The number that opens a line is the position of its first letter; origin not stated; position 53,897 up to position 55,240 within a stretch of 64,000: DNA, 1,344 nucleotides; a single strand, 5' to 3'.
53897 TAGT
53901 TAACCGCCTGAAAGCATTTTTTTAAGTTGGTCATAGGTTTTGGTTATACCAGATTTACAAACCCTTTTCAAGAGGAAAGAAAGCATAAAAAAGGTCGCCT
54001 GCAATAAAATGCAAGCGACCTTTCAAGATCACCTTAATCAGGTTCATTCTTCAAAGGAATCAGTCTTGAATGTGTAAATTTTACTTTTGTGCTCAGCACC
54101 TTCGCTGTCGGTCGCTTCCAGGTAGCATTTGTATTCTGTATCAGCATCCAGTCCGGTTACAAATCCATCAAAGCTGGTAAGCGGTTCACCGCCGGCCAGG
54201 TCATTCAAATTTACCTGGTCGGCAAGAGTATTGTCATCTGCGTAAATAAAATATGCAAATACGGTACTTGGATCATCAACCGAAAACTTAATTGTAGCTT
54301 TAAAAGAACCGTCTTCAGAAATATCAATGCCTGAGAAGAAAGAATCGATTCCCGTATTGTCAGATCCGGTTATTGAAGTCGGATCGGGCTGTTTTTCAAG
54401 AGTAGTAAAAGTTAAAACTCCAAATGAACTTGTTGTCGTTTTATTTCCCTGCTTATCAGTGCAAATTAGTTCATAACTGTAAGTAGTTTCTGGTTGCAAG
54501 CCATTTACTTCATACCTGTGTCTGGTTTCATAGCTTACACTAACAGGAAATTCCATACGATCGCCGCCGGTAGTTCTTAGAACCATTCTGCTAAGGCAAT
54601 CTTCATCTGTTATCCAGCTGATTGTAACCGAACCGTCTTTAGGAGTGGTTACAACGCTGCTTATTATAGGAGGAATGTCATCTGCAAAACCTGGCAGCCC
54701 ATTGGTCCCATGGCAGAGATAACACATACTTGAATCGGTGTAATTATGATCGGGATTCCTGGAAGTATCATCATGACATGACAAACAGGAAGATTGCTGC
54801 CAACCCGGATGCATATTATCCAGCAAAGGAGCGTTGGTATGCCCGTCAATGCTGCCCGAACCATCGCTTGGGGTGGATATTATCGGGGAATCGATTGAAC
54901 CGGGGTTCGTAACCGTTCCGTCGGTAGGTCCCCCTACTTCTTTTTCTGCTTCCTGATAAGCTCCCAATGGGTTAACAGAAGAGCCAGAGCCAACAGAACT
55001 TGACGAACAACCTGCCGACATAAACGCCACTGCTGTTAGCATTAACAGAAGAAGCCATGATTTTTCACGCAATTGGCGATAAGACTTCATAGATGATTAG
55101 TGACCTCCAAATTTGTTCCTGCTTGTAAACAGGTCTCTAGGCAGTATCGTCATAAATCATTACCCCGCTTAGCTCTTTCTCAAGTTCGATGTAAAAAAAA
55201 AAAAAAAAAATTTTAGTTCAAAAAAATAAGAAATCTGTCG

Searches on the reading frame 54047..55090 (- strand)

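Call 57: search_protein_families(library=pfam, proteins=[window:54047-55090:-], max_evalue=0.001)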
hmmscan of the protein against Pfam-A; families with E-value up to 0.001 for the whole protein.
window:54047-55090:- (348 aa): 3 families
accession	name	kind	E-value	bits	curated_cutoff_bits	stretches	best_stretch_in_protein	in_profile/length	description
PF16656.11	Pur_ac_phosph_N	-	4.5e-07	30.8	30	1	146-221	7-84/93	Purple acid Phosphatase, N-terminal domain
PF00041.27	fn3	-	4e-06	27.4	25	0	149-218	10-76/84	Fibronectin type III domain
PF17425.8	Arylsulfotran_N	-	1.5e-05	25.4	24.2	0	176-222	35-82/88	Arylsulfotransferase Ig-like domain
